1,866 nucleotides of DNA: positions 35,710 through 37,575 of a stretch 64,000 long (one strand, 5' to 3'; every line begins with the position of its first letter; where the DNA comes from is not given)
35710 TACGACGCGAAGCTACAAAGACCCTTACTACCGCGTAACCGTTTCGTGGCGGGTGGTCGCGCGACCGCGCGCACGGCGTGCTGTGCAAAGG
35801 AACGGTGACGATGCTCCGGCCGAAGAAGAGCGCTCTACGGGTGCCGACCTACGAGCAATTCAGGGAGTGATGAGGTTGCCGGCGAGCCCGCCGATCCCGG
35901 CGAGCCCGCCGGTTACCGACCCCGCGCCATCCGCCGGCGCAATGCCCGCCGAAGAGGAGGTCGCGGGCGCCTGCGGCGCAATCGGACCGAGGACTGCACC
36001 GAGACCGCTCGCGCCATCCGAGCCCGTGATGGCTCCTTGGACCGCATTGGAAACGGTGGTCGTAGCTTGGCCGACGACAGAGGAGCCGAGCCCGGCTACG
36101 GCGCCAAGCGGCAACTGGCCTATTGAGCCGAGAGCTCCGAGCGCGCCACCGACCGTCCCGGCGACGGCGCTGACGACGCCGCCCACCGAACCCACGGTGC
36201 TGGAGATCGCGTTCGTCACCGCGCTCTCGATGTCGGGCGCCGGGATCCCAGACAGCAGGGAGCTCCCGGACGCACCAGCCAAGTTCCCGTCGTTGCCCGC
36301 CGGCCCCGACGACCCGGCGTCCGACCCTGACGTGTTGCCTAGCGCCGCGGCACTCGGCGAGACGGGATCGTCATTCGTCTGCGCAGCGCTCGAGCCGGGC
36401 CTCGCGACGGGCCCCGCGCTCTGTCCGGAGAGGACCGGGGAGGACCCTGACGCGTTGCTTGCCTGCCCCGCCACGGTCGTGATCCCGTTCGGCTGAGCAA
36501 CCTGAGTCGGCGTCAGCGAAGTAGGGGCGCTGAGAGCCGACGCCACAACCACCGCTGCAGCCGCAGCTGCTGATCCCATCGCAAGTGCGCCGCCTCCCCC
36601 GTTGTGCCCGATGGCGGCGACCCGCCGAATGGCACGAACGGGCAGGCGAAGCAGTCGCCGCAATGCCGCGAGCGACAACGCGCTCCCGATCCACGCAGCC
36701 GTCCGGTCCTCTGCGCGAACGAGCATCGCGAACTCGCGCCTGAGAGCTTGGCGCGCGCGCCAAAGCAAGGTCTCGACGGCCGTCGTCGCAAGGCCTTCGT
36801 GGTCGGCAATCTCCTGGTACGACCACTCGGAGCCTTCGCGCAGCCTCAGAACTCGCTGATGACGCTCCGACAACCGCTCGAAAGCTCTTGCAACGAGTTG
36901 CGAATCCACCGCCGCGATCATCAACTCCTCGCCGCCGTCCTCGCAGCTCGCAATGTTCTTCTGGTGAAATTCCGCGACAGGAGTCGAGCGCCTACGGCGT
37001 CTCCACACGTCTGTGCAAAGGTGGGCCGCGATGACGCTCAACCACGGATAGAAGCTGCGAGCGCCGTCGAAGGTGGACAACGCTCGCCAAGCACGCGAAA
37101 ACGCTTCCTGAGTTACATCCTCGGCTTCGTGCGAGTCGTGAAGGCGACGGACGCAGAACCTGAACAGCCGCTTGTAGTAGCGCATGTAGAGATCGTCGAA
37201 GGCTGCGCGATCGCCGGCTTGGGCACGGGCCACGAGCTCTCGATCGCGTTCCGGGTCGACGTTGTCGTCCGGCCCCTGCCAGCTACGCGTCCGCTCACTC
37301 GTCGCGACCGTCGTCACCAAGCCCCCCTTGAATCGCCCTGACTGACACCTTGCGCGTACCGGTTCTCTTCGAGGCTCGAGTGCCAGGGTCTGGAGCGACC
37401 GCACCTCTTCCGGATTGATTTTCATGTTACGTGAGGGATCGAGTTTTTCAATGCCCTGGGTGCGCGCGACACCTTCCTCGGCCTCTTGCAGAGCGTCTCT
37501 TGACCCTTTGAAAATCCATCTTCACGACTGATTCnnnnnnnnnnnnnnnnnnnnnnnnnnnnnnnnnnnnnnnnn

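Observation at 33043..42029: Mirror-image envelope module: two divergent membrane-tethered sigma fusions, each heading an arm with one LPFTG protein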

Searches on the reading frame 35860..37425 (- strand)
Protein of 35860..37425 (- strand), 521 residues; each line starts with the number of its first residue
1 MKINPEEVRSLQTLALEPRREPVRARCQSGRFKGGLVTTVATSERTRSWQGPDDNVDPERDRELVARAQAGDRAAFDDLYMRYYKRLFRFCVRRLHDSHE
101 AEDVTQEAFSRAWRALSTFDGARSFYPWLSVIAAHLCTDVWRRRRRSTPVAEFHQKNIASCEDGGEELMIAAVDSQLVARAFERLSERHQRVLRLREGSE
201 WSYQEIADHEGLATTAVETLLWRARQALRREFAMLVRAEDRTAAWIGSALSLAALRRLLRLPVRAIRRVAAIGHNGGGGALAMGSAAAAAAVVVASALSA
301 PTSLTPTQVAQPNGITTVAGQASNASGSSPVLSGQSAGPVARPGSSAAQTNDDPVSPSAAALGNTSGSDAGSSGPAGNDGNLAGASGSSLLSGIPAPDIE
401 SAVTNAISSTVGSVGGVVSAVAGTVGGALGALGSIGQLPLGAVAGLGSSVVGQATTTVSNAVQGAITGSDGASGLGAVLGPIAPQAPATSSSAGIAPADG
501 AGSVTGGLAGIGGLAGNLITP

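Call 3: search_protein_families(library=pfam, proteins=[window:35860-37425:-], max_evalue=0.01)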
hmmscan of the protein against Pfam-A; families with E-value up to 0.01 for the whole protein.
window:35860-37425:- (521 aa): 4 families
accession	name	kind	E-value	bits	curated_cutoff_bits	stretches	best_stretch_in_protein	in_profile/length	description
PF04542.20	Sigma70_r2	-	3.1e-18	65.8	24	1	79-146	1-70/71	Sigma-70 region 2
PF08281.18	Sigma70_r4_2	-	2.1e-09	37.3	25.7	1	176-228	2-54/54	Sigma-70, region 4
PF04545.22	Sigma70_r4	-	6.3e-07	29.3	24.1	1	181-229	1-49/50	Sigma-70, region 4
PF07638.17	Sigma70_ECF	-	9.1e-06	26.1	21.1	1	64-232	7-183/185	ECF sigma factor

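Call 4: search_protein_families(library=ncbifam, proteins=[window:35860-37425:-], max_evalue=0.01)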
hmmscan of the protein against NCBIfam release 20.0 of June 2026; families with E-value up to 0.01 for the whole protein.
window:35860-37425:- (521 aa): 86 families (the best 25 are shown)
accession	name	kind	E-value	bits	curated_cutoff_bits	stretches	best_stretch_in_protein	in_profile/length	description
NF004113.0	PRK05602.1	equivalog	1.7e-28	99.7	208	1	51-237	22-206/211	RNA polymerase sigma factor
NF058625.1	sigma_PG0214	equivalog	2.2e-28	99.1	130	1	74-233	4-162/170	GFO_1088 family ECF-type sigma factor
TIGR02937.1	sigma70-ECF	superfamily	2.8e-28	98.6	42.9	1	75-231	2-164/165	sigma-70 family RNA polymerase sigma factor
NF008888.0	PRK11922.1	equivalog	8.8e-28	97.5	204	1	55-235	11-199/231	RNA polymerase sigma factor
TIGR02939.1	RpoE_Sigma70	equivalog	1.9e-26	93.2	236.15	1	58-235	4-189/190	RNA polymerase sigma factor RpoE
TIGR02952.1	Sig70_famx2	equivalog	7.7e-26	91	206.45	1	64-231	1-169/170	ECF subfamily RNA polymerase sigma factor, BldN family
TIGR02950.1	SigM_subfam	subfamily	1.2e-25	90.2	147.95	1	76-230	2-156/159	RNA polymerase sigma factor, SigM family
NF009166.1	PRK12513.1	equivalog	2.4e-25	89.4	206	1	57-234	5-188/193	RNA polymerase sigma factor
NF007223.0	PRK09641.1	equivalog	4.6e-25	88.6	209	1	63-233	7-185/187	RNA polymerase sigma factor SigW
TIGR02985.1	Sig70_bacteroi1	subfamily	5e-25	88.6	126.4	1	75-231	2-161/162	RNA polymerase sigma-70 factor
NF009171.0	PRK12518.1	equivalog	1.6e-23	83.5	208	1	58-230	11-182/191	RNA polymerase sigma factor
TIGR02948.1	SigW_bacill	equivalog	4.5e-23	82.3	243.1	1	62-232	6-184/187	RNA polymerase sigma factor SigW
TIGR02989.1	Sig-70_gvs1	subfamily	1.6e-21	76.9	124.55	1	75-229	2-155/158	RNA polymerase sigma-70 factor, Rhodopirellula/Verrucomicrobium family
NF007216.0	PRK09638.1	equivalog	1.7e-21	76.8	194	1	60-232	4-174/180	RNA polymerase sigma factor SigY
NF009168.0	PRK12515.1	subfamily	5.8e-21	74.8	236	1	59-229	7-176/189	RNA polymerase sigma factor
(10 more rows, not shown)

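Call 8: find_homologous_proteins(query=window:35860-37317:-, max_evalue=1e-10)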
Query window:35860-37317:- (485 aa): 266 proteins with E <= 1e-10 among 8000 candidates; the best 120 are listed.
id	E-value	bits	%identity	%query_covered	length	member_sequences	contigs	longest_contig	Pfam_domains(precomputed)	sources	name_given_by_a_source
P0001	0.0e+0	1016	100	100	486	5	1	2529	PF07638.18,PF04545.23,PF04542.21,PF08281.19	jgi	-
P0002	3.6e-132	460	56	87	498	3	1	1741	PF07638.18,PF04545.23,PF04542.21,PF08281.19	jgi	-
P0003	1.8e-125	438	56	85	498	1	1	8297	PF04542.21,PF08281.19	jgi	jgi:RNA polymerase sigma-70 factor (ECF subfamily)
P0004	4.4e-124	433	53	92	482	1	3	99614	PF07638.18,PF04545.23,PF04542.21,PF08281.19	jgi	-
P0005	4.9e-123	430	78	47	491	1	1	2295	PF04545.23,PF04542.21,PF08281.19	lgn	-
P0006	1.3e-121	425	56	87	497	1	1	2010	PF07638.18,PF04545.23,PF04542.21,PF08281.19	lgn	-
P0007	1.0e-120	422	54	88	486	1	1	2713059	PF07638.18,PF04545.23,PF04542.21,PF08281.19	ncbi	-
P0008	2.1e-120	421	67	62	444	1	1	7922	PF07638.18,PF04542.21,PF08281.19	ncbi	ncbi:MAG: RNA polymerase sigma factor [Acidimicrobiales bacterium]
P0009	9.1e-120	419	55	87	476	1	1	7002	PF07638.18,PF04545.23,PF04542.21,PF08281.19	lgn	-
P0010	1.3e-119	418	54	94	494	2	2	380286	PF07638.18,PF04545.23,PF04542.21,PF08281.19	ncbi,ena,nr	ncbi:MAG TPA: sigma-70 family RNA polymerase sigma factor [Acidimicrobiales bacterium]|nr:sigma-70 f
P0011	1.0e-118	415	70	53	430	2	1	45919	PF07638.18,PF04542.21,PF08281.19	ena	-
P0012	2.2e-117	411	56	78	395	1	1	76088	PF07638.18,PF04542.21,PF08281.19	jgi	jgi:RNA polymerase sigma-70 factor (ECF subfamily)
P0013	6.3e-117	409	54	80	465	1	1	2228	PF07638.18,PF04542.21,PF08281.19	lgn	-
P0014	1.3e-116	408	72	49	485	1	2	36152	PF07638.18,PF04545.23,PF04542.21,PF08281.19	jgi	jgi:RNA polymerase sigma-70 factor (ECF subfamily)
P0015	1.7e-116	408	64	68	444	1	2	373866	PF07638.18,PF04545.23,PF04542.21,PF08281.19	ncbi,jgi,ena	jgi:RNA polymerase sigma-70 factor (ECF subfamily)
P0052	6.0e-108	380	51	87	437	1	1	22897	PF07638.18,PF04542.21,PF08281.19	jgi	jgi:RNA polymerase sigma-70 factor, ECF subfamily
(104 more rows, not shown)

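Call 11: find_related_loci(query=A1, collection=genome_contigs, flank=10000)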
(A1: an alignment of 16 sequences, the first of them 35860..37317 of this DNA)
Query A1 (485 aa) in genome_contigs; peptide patterns used: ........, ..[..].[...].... (x = any residue, [..] = any of these).
598 stretches matched a pattern (row limit reached: there are more); 529 encode a relative of the query (tblastn E <= 1e-3); the best 80 are kept; 80 distinct loci.
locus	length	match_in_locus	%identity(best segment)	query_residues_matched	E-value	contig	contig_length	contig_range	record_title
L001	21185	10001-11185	54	1-425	2e-114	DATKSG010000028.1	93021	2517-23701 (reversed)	MAG TPA_asm: Acidimicrobiales bacterium isolate SMAG_U14048 k141_1189179, whole genome shotgun sequence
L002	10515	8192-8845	76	17-234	2e-110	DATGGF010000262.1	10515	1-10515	MAG TPA_asm: Acidimicrobiales bacterium isolate SMAG_U9747 k141_1719316, whole genome shotgun sequence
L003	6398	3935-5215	50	17-474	5e-105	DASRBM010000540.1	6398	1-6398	MAG TPA_asm: Acidimicrobiales bacterium isolate SMAG_U9927 k141_755679, whole genome shotgun sequence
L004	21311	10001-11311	50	17-452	4e-104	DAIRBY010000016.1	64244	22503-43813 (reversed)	MAG TPA_asm: Acidimicrobiales bacterium isolate CTOTU3113 NODE_35_length_64244_cov_5.451651, whole genome shotgun sequen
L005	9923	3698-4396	73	1-233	2e-103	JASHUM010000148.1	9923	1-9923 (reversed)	MAG: Acidimicrobiales bacterium isolate JOPF179 JOPF_NEAR_contig_1584971, whole genome shotgun sequence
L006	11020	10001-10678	74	10-235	5e-102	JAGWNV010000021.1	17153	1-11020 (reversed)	MAG: Acidobacteriota bacterium isolate REEB240 contig-150_5146, whole genome shotgun sequence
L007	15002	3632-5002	53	1-457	2e-101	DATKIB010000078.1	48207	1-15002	MAG TPA_asm: Acidimicrobiales bacterium isolate SMAG_U14593 k141_3760501, whole genome shotgun sequence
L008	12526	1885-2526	76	24-237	2e-97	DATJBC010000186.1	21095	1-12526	MAG TPA_asm: Acidimicrobiales bacterium isolate SMAG_U15344 k141_588285, whole genome shotgun sequence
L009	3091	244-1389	52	1-388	2e-99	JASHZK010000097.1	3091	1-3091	MAG: Acidimicrobiales bacterium isolate JOPF307 JOPF_NEAR_contig_403902, whole genome shotgun sequence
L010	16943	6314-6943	74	28-237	2e-96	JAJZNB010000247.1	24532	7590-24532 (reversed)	MAG: Actinomycetes bacterium isolate MAS3.bin68 NODE_4015_length_24532_cov_1.239828, whole genome shotgun sequence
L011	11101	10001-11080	53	17-414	3e-96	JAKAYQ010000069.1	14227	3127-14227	MAG: Actinomycetes bacterium isolate YS5.bin29 NODE_2797_length_14227_cov_2.654043, whole genome shotgun sequence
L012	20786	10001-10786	67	10-271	1e-93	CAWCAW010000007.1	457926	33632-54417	MAG: uncultured Acidimicrobiaceae bacterium isolate MFD04540.bin.2.81 genome assembly, contig: contig_26826, whole genom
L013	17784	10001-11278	46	18-481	4e-93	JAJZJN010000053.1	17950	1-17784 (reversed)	MAG: Actinomycetes bacterium isolate LSA5.bin41 NODE_4573_length_17950_cov_1.384110, whole genome shotgun sequence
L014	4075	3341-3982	77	17-230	6e-90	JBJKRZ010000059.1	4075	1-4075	MAG: Acidimicrobiales bacterium isolate Bin_70 S1Ck127_3538419_flag_1_multi_7.0000_len_4075, whole genome shotgun sequen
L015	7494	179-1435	41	17-421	2e-78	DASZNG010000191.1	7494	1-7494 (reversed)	MAG TPA_asm: Acidimicrobiales bacterium isolate SMAG_U5912 k141_4540221, whole genome shotgun sequence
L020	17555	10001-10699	67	1-232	2e-84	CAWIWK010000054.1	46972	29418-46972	MAG: uncultured Acidimicrobiales bacterium isolate MFD04780.bin.3.335 genome assembly, contig: contig_71152, whole genom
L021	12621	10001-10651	57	17-236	2e-73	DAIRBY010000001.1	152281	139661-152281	MAG TPA_asm: Acidimicrobiales bacterium isolate CTOTU3113 NODE_2_length_152281_cov_5.242889, whole genome shotgun sequen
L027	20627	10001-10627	58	18-226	2e-74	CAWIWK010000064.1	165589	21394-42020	MAG: uncultured Acidimicrobiales bacterium isolate MFD04780.bin.3.335 genome assembly, contig: contig_83666, whole genom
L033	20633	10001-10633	51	13-223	2e-59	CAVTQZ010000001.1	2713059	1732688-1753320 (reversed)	MAG: uncultured Acidimicrobiaceae bacterium isolate MFD09603.bin.1.273 genome assembly, contig: contig_13741, whole geno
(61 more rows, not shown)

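Call 14: find_encoding_contigs(protein=P0004, flank=10000, max_places=2)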
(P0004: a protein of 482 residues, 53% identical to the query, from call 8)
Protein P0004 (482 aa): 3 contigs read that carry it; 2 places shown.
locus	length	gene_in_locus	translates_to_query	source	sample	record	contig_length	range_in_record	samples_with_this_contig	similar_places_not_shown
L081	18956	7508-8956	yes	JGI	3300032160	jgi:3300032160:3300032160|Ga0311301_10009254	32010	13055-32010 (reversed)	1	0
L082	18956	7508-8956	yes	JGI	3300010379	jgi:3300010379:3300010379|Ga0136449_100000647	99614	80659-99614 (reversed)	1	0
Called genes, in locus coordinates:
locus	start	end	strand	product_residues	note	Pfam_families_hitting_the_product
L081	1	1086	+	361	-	?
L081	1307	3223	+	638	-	PF01558:POR, PF01855:POR_N, PF17147:PFOR_II (weak)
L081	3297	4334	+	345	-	PF02775:TPP_enzyme_C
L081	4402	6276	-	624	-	PF00990:GGDEF, PF00563:EAL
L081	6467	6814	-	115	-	-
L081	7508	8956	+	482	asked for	PF07638:Sigma70_ECF, PF04542:Sigma70_r2, PF04545:Sigma70_r4 (weak), PF08281:Sigma70_r4_2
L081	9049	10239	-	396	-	PF06245:DUF1015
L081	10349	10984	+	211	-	PF01066:CDP-OH_P_transf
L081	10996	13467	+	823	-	PF00483:NTP_transferase, PF12804:NTP_transf_3, PF25084:LbH_EIF2B, PF25087:GMPPB_C, PF00132:Hexapep, PF14602:Hexapep_2 (faint), PF02878:PGM_PMM_I, PF02879:PGM_PMM_II, +1 more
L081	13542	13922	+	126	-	PF01597:GCV_H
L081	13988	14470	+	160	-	PF13240:Zn_Ribbon_1, PF13248:Zn_ribbon_3 (weak), PF12773:DZR (weak), PF16697:Yop-YscD_cpl, PF00498:FHA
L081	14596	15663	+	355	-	PF00376:MerR (weak), PF13411:MerR_1, PF28507:Rv1828_C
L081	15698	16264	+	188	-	PF00156:Pribosyltran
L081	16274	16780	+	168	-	PF02577:BFN_dom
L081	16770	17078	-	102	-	-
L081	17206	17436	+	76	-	PF14016:DUF4232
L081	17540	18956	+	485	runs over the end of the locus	PF09594:GT87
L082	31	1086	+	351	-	PF01791:DeoC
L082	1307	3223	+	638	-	PF01558:POR, PF01855:POR_N, PF17147:PFOR_II (weak)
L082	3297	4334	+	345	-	PF02775:TPP_enzyme_C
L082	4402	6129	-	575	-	PF00990:GGDEF, PF00563:EAL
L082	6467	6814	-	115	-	-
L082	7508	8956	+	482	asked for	PF07638:Sigma70_ECF, PF04542:Sigma70_r2, PF04545:Sigma70_r4 (weak), PF08281:Sigma70_r4_2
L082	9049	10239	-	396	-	PF06245:DUF1015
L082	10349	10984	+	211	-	PF01066:CDP-OH_P_transf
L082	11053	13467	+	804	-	PF00483:NTP_transferase, PF12804:NTP_transf_3 (faint), PF25084:LbH_EIF2B, PF25087:GMPPB_C, PF00132:Hexapep, PF14602:Hexapep_2 (faint), PF02878:PGM_PMM_I, PF02879:PGM_PMM_II, +1 more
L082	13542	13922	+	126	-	PF01597:GCV_H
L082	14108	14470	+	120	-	PF16697:Yop-YscD_cpl, PF00498:FHA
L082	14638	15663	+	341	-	PF00376:MerR (weak), PF13411:MerR_1, PF28507:Rv1828_C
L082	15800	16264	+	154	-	PF00156:Pribosyltran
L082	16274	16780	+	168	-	PF02577:BFN_dom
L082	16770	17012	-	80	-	-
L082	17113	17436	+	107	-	PF14016:DUF4232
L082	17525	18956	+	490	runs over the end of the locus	PF09594:GT87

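Call 15: find_encoding_contigs(protein=P0007, flank=10000, max_places=2)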
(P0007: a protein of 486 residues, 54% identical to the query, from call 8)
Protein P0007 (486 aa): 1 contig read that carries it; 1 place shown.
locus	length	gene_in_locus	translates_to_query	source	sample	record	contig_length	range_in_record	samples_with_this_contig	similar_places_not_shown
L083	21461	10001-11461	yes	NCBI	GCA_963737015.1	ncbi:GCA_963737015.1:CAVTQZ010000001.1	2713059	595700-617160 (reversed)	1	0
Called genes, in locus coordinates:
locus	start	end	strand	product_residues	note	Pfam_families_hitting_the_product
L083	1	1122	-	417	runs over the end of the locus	PF02470:MlaD, PF11887:Mce4_CUP1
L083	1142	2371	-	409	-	PF02470:MlaD, PF11887:Mce4_CUP1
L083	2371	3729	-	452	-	PF02470:MlaD, PF11887:Mce4_CUP1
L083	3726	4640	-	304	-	PF02405:MlaE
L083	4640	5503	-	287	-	PF02405:MlaE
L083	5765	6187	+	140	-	-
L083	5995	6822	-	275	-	-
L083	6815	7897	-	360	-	PF04203:Sortase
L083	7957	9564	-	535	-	-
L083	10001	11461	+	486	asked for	PF07638:Sigma70_ECF, PF04542:Sigma70_r2, PF04545:Sigma70_r4 (faint), PF08281:Sigma70_r4_2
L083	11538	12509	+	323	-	PF02463:SMC_N (faint), PF00005:ABC_tran, PF13304:AAA_21 (weak)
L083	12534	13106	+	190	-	PF01569:PAP2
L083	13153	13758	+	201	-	PF01323:DSBA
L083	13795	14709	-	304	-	PF00296:Bac_luciferase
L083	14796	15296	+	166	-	PF08768:THAP4_heme-bd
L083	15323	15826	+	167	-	PF00731:AIRC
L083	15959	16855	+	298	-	PF01370:Epimerase, PF08338:DUF1731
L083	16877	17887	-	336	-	PF00296:Bac_luciferase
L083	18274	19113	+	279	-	PF04794:YdjC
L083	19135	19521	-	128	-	PF02036:SCP2, PF14864:Alkyl_sulf_C (weak)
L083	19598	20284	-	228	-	PF02585:PIG-L (weak)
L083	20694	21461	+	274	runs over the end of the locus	PF04012:PspA_IM30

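Call 24: find_encoding_contigs(protein=P0003, flank=10000, max_places=3)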
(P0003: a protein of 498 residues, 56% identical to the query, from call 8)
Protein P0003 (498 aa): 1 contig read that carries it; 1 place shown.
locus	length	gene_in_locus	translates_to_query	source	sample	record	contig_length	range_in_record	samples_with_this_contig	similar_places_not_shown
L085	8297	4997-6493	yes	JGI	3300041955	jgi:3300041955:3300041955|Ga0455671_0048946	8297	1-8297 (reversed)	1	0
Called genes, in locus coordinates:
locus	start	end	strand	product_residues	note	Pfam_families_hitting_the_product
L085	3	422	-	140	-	?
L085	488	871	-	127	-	-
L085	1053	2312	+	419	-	PF01070:FMN_dh, PF03060:NMO (weak), PF00478:IMPDH (weak)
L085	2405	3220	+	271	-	PF00106:adh_short, PF01370:Epimerase (weak), PF08659:KR, PF13460:NAD_binding_10, PF13561:adh_short_C2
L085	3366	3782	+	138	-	PF06210:DUF1003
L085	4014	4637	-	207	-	-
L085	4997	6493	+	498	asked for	PF04542:Sigma70_r2, PF08281:Sigma70_r4_2 (weak)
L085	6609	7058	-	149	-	PF00072:Response_reg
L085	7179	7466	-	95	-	-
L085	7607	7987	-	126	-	PF00072:Response_reg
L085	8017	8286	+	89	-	-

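Call 48: search_protein_families(library=ncbifam, proteins=[L083:6815-7897:-, L083:7957-9564:-, L083:5995-6822:-], max_evalue=0.01)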
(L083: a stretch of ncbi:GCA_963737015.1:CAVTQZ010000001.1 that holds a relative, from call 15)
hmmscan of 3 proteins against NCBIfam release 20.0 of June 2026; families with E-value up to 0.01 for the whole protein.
L083:6815-7897:- (360 aa): 6 families
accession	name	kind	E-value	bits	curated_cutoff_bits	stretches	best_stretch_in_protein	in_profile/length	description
NF058671.1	sortase_SrtD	exception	8.7e-19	67.9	140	1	16-191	4-185/187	class D sortase, LPxTATN-specific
NF033746.1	class_D_sortase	subfamily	2.5e-16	59.7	165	1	67-193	5-133/135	class D sortase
TIGR03784.1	marine_sortase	equivalog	1.2e-12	47.8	158.25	1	69-191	48-174/174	class GN sortase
NF033747.1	class_E_sortase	subfamily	2.5e-11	43.8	160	1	6-156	3-161/211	class E sortase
NF033745.1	class_C_sortase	subfamily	2.2e-09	37.4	160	1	56-191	77-218/220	class C sortase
TIGR01076.1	sortase_fam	subfamily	2.1e-08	34.1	39.35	1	73-192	1-126/136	sortase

L083:7957-9564:- (535 aa): 0 families

L083:5995-6822:- (275 aa): 0 families
